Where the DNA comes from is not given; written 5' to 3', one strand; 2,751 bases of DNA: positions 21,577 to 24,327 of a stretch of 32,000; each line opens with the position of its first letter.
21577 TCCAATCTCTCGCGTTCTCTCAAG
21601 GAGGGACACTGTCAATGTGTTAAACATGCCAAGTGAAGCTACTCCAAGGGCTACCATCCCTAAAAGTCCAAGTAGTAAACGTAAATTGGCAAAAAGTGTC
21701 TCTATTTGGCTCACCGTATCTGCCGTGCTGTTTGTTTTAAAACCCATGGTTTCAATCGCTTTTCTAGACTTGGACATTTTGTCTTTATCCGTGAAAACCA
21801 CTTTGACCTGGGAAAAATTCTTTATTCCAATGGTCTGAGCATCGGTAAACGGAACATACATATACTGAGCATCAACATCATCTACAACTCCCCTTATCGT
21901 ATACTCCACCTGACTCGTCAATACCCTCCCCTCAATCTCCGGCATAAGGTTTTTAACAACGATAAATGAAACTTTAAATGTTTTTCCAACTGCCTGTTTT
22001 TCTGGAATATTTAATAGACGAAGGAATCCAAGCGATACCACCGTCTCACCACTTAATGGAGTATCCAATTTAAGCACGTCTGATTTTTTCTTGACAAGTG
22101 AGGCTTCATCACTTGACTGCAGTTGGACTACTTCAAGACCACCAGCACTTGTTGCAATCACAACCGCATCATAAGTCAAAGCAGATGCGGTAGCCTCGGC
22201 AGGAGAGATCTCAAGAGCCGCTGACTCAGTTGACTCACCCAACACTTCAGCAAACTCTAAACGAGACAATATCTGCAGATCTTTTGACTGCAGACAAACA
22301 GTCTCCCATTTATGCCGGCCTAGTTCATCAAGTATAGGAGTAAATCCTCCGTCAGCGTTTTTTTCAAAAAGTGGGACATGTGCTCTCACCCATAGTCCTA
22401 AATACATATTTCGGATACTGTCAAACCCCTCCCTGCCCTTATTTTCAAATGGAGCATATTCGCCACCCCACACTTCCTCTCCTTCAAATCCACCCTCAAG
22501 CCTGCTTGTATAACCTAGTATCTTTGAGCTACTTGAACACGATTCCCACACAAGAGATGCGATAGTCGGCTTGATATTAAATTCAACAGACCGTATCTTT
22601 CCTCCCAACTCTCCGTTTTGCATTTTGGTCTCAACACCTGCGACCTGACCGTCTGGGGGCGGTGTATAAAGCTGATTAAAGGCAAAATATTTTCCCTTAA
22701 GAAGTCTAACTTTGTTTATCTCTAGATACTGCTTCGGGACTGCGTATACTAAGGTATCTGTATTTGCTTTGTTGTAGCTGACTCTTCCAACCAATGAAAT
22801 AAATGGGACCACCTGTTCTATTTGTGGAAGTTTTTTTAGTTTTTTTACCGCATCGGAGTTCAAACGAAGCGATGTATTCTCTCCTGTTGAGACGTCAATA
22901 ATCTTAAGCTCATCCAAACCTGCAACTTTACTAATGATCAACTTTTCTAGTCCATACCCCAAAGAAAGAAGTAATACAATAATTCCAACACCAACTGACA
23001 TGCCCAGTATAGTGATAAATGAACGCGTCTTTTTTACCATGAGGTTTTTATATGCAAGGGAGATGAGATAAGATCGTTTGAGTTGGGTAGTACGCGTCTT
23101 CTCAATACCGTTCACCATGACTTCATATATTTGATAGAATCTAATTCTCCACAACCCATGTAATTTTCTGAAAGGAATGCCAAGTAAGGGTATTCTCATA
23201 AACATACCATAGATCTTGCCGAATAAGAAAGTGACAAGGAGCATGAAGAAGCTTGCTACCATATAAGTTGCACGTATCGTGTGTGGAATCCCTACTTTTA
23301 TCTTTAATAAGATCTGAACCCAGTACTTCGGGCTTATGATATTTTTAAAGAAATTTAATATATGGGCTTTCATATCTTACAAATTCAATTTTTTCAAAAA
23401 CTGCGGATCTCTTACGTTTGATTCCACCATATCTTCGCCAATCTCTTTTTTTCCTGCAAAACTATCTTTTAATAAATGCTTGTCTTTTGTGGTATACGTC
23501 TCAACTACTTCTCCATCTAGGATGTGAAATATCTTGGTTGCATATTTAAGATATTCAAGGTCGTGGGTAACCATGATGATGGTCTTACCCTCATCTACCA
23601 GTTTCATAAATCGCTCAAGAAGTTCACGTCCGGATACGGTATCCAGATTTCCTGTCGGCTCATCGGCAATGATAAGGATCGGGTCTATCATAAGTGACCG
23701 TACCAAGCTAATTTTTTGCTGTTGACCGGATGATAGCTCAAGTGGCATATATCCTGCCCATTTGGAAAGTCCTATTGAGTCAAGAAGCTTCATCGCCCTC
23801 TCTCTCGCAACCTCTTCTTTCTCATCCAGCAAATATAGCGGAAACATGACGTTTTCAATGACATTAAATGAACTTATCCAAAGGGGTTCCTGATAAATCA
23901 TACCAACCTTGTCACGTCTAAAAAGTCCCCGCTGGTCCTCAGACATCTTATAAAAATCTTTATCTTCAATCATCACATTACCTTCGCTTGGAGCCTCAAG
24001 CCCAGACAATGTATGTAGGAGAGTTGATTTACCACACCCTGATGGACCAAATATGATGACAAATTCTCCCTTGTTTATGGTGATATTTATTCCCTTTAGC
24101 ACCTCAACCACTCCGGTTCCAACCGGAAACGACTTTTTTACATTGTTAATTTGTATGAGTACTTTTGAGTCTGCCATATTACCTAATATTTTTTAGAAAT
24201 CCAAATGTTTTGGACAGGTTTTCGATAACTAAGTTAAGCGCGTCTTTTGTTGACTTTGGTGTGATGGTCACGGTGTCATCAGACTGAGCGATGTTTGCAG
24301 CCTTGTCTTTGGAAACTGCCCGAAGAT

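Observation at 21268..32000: Giant propeller/LamG/Fn3 surface protein translationally coupled to a MacB-type ABC pair with an oversized ectodomain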

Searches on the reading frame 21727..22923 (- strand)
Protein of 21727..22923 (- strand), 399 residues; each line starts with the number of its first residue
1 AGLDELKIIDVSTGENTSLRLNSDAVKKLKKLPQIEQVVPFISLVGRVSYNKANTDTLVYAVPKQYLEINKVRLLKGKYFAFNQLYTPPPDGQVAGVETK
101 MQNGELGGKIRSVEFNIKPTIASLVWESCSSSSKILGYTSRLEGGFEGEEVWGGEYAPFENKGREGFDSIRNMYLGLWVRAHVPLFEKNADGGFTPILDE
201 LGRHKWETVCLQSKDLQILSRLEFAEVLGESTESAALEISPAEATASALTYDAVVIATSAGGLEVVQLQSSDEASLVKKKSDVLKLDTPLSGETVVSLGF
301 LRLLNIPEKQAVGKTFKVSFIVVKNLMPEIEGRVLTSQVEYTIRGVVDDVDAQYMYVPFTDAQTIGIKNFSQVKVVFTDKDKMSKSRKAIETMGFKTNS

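Call 77: search_protein_families(library=pfam, proteins=[window:21727-22923:-], max_evalue=10)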
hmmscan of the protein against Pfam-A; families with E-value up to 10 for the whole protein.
window:21727-22923:- (399 aa): 1 family
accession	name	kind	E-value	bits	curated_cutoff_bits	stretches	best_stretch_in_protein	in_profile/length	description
PF12704.14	MacB_PCD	-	4.4e-09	37.4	27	2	20-110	53-141/207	MacB-like periplasmic core domain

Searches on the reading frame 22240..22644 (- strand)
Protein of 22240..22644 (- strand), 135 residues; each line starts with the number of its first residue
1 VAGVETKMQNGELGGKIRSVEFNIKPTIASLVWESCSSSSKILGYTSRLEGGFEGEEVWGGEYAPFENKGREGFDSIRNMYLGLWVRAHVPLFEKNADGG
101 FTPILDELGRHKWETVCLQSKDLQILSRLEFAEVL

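Call 52: predict_structure(alignment_id=A3)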
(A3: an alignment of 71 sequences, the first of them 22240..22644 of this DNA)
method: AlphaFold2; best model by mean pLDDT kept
length: 135 residues; sequences in the alignment: 71
mean_pLDDT: 88.5   pTM: 0.80
mean pLDDT of the five models: 88.5, 87.0, 87.0, 86.9, 86.2
residues with pLDDT >= 90: 98; 70-90: 21; 50-70: 11; < 50: 5
segments of 3 or more residues with pLDDT < 50: 1-3
pLDDT, mean of each block of 10 residues (from residue 1): 64 94 91 96 94 95 80 92 96 94 97 97 80 50
secondary structure, 60 per line:
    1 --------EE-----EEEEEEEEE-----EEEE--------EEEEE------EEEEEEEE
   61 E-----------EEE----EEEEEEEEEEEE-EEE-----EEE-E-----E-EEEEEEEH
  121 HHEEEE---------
elements in order: E16-24 E30-33 E42-46 E53-61 E73-75 E80-91 E93-95 E101-103 E113-119 E123-126

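Call 54: fold_search(model_id=the predicted structure, library=pdb)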
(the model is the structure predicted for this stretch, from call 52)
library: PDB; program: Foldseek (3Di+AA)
matches with E <= 10: 442; with E <= 0.001: 0
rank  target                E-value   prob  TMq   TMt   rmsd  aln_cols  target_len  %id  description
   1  4lbq_B                2.8e-01  0.13  0.21  0.21  15.0       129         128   14  Crystal structure of mouse galectin-1 (released 2014-07-02)
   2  9jgh_C                4.0e-01  0.02  0.11  0.10  22.9       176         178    8  cryo-EM structure of the TTP polymer at the tube's end (released 2025-07-16)
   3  1zso_A                4.5e-01  0.03  0.13  0.11  18.9       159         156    8  Hypothetical protein from plasmodium falciparum (released 2005-06-07)
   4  5zhg                  4.7e-01  0.04  0.16  0.15  15.5       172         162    8  Human group C rotavirus VP8*s recognize type A histo-blood group antigens as ligands (released 2018-04-11)
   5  4lbq_D                5.6e-01  0.09  0.21  0.22  15.0       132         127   13  Crystal structure of mouse galectin-1 (released 2014-07-02)
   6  4pof_A                5.6e-01  0.04  0.14  0.09  18.3       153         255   11  PfMCM N-terminal domain without DNA (released 2014-04-09)
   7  9xpf_G                5.6e-01  0.04  0.13  0.07  24.6       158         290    8  The structure of sheath and tube proteins of phage Phikz (released 2026-02-11)
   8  8fru_T                7.7e-01  0.14  0.21  0.20   9.8       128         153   12  60S subunit of the Giardia lamblia 80S ribosome (released 2024-01-31)
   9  8ove_BU               8.1e-01  0.18  0.25  0.23   7.5       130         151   12  CRYO-EM STRUCTURE OF TRYPANOSOMA BRUCEI PROCYCLIC FORM 80S RIBOSOME : TB11CS6H1 snoRNA mutant (released 2023-11-29)
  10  5y6g                  8.1e-01  0.06  0.17  0.17  11.7       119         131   10  PilZ domain with c-di-GMP of YcgR from Escherichia coli (released 2018-07-18)
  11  4ga9_A                8.5e-01  0.08  0.20  0.20  13.7       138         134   15  Crystal Structure of Rat Galectin-1 in Complex with Lactose (released 2013-08-07)
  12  4krt_A                8.5e-01  0.06  0.20  0.10  16.2       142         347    9  X-ray structure of endolysin from clostridium perfringens phage phiSM101 (released 2014-04-02)
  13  8x7t_E                8.5e-01  0.03  0.14  0.05  16.4       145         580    8  MCM in the Apo state. (released 2024-01-17)
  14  7f5z_A                8.5e-01  0.02  0.12  0.13  14.8       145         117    8  Crystal structure of the single-stranded dna-binding protein from Mycobacterium tuberculosis- Form III (released 2022-05-11)
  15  8w0e_2                8.5e-01  0.02  0.13  0.05  19.1       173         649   12  Cryo-EM structure of a human MCM2-7 single hexamer on dsDNA (released 2024-10-02)
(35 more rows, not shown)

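Call 63: fold_search(model_id=the predicted structure, library=viral)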
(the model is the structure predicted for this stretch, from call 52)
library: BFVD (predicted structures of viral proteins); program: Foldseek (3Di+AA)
matches with E <= 10: 521; with E <= 0.001: 0
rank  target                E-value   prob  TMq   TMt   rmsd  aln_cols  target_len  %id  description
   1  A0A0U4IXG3            1.4e-02  0.69  0.27  0.23  16.7       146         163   16  Uncharacterized protein [Arthrobacter phage Rings]
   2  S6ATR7                4.0e-02  0.41  0.24  0.11  16.6       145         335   12  SsDNA binding domain protein [Bacillus phage phiNIT1]
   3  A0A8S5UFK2            4.9e-02  0.38  0.25  0.06  19.5       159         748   11  Lysin-wall binding, endolysin, PBC5, SH3b [Myoviridae sp. ctcyQ27]
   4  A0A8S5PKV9            5.8e-02  0.97  0.33  0.42  13.6       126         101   13  SH3 domain protein [Siphoviridae sp. ct8M020]
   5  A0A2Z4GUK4            1.1e-01  0.98  0.39  0.60   7.2       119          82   11  (no name in the UniProt tables at hand)
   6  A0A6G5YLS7            1.4e-01  0.98  0.35  0.19   4.9       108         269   12  (no name in the UniProt tables at hand)
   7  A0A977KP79            1.6e-01  0.44  0.25  0.37   7.3       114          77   12  (no name in the UniProt tables at hand)
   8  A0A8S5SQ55            1.8e-01  0.96  0.40  0.24   8.1       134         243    8  MurNAc-LAA [Siphoviridae sp. ctqSm5]
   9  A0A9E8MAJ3            1.8e-01  0.82  0.36  0.23   7.9       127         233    8  (no name in the UniProt tables at hand)
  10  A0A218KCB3            2.1e-01  0.75  0.35  0.11  13.9       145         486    8  SH3b domain-containing protein [Bacillus phage PBC2]
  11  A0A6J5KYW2            2.7e-01  0.20  0.20  0.28  12.3       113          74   12  Uncharacterized protein [uncultured Caudovirales phage]
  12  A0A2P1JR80            2.9e-01  0.18  0.19  0.28  10.1       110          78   15  Serine/threonine kinase [Mycobacterium phage UncleRicky]
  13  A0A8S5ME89            3.0e-01  0.75  0.31  0.20  12.3       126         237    8  Peptidoglycan endopeptidase [Siphoviridae sp. ctS1E53]
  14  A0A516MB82            3.2e-01  0.41  0.28  0.41  11.3       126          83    8  (no name in the UniProt tables at hand)
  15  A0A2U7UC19            3.2e-01  0.08  0.18  0.11  16.4       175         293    7  Uncharacterized protein [Pandoravirus neocaledonia]
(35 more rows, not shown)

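Call 69: search_protein_representatives(protein=window:22240-22644:-)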
Query: 135 residues. Proteins with E-value up to 0.001 (for the whole library): 47; up to 1e-10: 13; up to 1e-30: 0. The best 47 are listed.
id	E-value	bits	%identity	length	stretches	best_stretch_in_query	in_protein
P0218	1.2e-29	119.5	44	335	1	1-135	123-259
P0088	1.7e-28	115.8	45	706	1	18-133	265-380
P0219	4.0e-24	101.6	41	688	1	10-135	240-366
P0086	4.3e-24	101.5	42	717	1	18-127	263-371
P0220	2.3e-23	99.1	41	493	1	2-128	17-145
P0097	3.0e-23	98.8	41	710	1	3-130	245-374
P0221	4.2e-22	95.1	37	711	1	1-125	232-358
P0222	2.1e-20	89.6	38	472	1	18-129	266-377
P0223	5.0e-19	85.1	42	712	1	21-124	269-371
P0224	2.2e-17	79.8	39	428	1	31-133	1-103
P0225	2.4e-16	76.4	37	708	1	1-125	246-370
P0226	2.0e-13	67.0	44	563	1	9-113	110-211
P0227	2.9e-11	60.0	32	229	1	1-130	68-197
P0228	1.5e-10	57.7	32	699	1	3-123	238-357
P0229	4.0e-09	53.0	33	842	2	10-96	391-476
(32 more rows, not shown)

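Call 77: search_protein_families(library=pfam, proteins=[window:22240-22644:-], max_evalue=10)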
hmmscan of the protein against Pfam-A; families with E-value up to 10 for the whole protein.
window:22240-22644:- (135 aa): 0 families

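Call 78: search_solved_structures(query=A3, max_evalue=0.01)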
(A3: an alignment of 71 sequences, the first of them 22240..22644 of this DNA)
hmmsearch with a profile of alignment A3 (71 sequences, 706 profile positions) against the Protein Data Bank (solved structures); distinct sequences matched with E-value up to 0.01: 12.
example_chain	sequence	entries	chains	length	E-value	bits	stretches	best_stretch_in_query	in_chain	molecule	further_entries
9o9x_C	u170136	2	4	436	2.5e-25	92.3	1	493-706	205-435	ABC transporter permease YtrF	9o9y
5gko_A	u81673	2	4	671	4.2e-21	78.3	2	510-703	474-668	Macrolide export ATP-binding/permease protein MacB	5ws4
5nik_J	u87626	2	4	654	1.4e-20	76.5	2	559-703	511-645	Macrolide export ATP-binding/permease protein MacB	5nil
5lil_A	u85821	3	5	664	3e-17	65.6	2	556-703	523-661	Macrolide export ATP-binding/permease protein MacB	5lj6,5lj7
5xu1_M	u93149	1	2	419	3.2e-16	62.2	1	560-706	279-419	ABC transporter permeae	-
9w37_A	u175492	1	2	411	2e-12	49.6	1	564-706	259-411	LolF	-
9w35_A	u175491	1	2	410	2.6e-11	45.9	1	564-705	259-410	LolF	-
9w2w_A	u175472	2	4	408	2.3e-09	39.5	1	564-702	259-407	LolF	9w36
7mdx_B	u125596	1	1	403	2.5e-08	36.1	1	504-697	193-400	Lipoprotein-releasing system transmembrane protein LolE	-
7arh_E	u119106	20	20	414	3.3e-08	35.7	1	504-697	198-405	Lipoprotein-releasing system transmembrane protein LolE | Lipoprotein transporter subunit LolE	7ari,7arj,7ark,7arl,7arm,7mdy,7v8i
9rli_E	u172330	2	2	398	1.1e-06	30.6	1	569-697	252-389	Lipoprotein-releasing system transmembrane protein LolE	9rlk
7arh_C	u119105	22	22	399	2.6e-05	26.1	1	564-706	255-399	Lipoprotein-releasing ABC transporter permease subunit LolC | Lipo-releasing system transmembrane protein lolC | Lipoprotein-releasing system transmembrane prot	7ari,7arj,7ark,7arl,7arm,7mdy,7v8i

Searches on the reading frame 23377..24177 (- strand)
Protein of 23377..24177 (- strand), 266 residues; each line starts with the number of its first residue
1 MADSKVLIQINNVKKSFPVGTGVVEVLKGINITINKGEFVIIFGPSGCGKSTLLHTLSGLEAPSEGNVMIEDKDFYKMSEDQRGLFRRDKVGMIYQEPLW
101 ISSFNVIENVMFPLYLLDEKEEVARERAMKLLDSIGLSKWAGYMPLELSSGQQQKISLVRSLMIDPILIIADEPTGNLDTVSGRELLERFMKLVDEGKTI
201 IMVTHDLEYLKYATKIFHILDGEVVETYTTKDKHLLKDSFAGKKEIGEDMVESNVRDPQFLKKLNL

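Call 6: search_protein_families(library=pfam, proteins=[window:23377-24177:-], max_evalue=0.01)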
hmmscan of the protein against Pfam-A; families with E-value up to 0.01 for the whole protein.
window:23377-24177:- (266 aa): 11 families
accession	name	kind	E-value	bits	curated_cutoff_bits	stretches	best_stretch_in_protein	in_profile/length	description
PF00005.33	ABC_tran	-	7.7e-29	101.5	25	1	27-175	1-136/137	ABC transporter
PF13304.12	AAA_21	-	2.2e-05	25.1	27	0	39-60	1-22/304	AAA domain, putative AbiEii toxin, Type IV TA system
PF03215.21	Rad17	-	0.00022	21.6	23.8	1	27-62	35-70/186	Rad17 P-loop domain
PF03193.22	RsgA_GTPase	-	0.0013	19.1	30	1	35-61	105-130/174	RsgA GTPase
PF13555.12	AAA_29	-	0.0017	18.5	27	1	31-58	16-43/61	P-loop containing region of AAA domain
PF13191.12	AAA_16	-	0.0021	19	32.6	0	36-58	23-45/167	AAA ATPase domain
PF01637.24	ATPase_2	-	0.0026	18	33.2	1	36-56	19-39/225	ATPase domain predominantly from Archaea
PF01926.29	MMR_HSR1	-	0.0032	18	21.9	0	40-123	2-89/113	50S ribosome-binding GTPase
PF13481.12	AAA_25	-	0.0035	17.4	27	1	33-57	29-53/195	AAA domain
PF13401.12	AAA_22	-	0.004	17.9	27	0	38-59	6-27/130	AAA domain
PF20720.3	nSTAND3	-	0.0077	16.4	27.2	0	34-57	14-37/155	Novel STAND NTPase 3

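Call 22: search_protein_families(library=ncbifam, proteins=[window:23377-24177:-], max_evalue=0.001)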
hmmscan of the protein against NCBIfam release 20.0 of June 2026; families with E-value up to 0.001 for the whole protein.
window:23377-24177:- (266 aa): 189 families (the best 25 are shown)
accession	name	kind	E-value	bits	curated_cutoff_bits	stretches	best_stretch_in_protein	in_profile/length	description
TIGR02211.1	LolD_lipo_ex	equivalog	2.3e-56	190.8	307.75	1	7-225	1-220/221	lipoprotein-releasing ABC transporter ATP-binding protein LolD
TIGR02673.1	FtsE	equivalog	9.1e-52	175.8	264.85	1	7-215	1-206/214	cell division ATP-binding protein FtsE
NF007826.0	PRK10535.1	equivalog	3.2e-51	174.4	966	1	7-237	4-234/648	macrolide ABC transporter ATP-binding protein/permease MacB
NF038007.1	ABC_ATP_DarD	equivalog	8.2e-49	166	375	1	8-223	2-217/218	darobactin export ABC transporter ATP-binding protein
TIGR03608.1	L_ocin_972_ABC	subfamily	3.4e-48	163.8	254.85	1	24-218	11-205/206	putative bacteriocin export ABC transporter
NF008639.0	PRK11629.1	equivalog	2e-47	161.6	360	1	4-227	3-227/234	lipoprotein-releasing ABC transporter ATP-binding protein LolD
TIGR02982.1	heterocyst_DevA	subfamily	1.3e-46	159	295.8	1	8-224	2-219/220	ABC exporter ATP-binding subunit, DevA family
NF007879.0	PRK10584.1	equivalog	1.3e-45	155.9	336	1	6-226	5-226/228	putative ABC transporter ATP-binding protein YbbA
TIGR01186.1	proV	subfamily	4.8e-45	154.2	326.6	1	21-231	3-215/363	betaine/proline/choline family ABC transporter ATP-binding protein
TIGR02315.1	ABC_phnC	equivalog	6.5e-45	153.4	266.1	1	7-226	1-226/243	phosphonate ABC transporter ATP-binding protein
NF007027.0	PRK09493.1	equivalog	1.6e-44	152.1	379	1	7-228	1-218/240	glutamine ABC transporter ATP-binding protein GlnQ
TIGR04521.1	ECF_ATPase_2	equivalog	2.9e-43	147.9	330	1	8-232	1-231/279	energy-coupling factor transporter ATPase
TIGR03265.1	PhnT2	equivalog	7.8e-41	140.5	457.7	1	7-228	4-217/353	putative 2-aminoethylphosphonate ABC transporter ATP-binding protein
NF008338.0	PRK11124.1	equivalog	3.2e-40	138.1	369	1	8-229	3-224/242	arginine ABC transporter ATP-binding protein ArtP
NF007739.0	PRK10419.1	subfamily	4.1e-39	134.7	354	1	14-238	10-244/268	nickel ABC transporter ATP-binding protein NikE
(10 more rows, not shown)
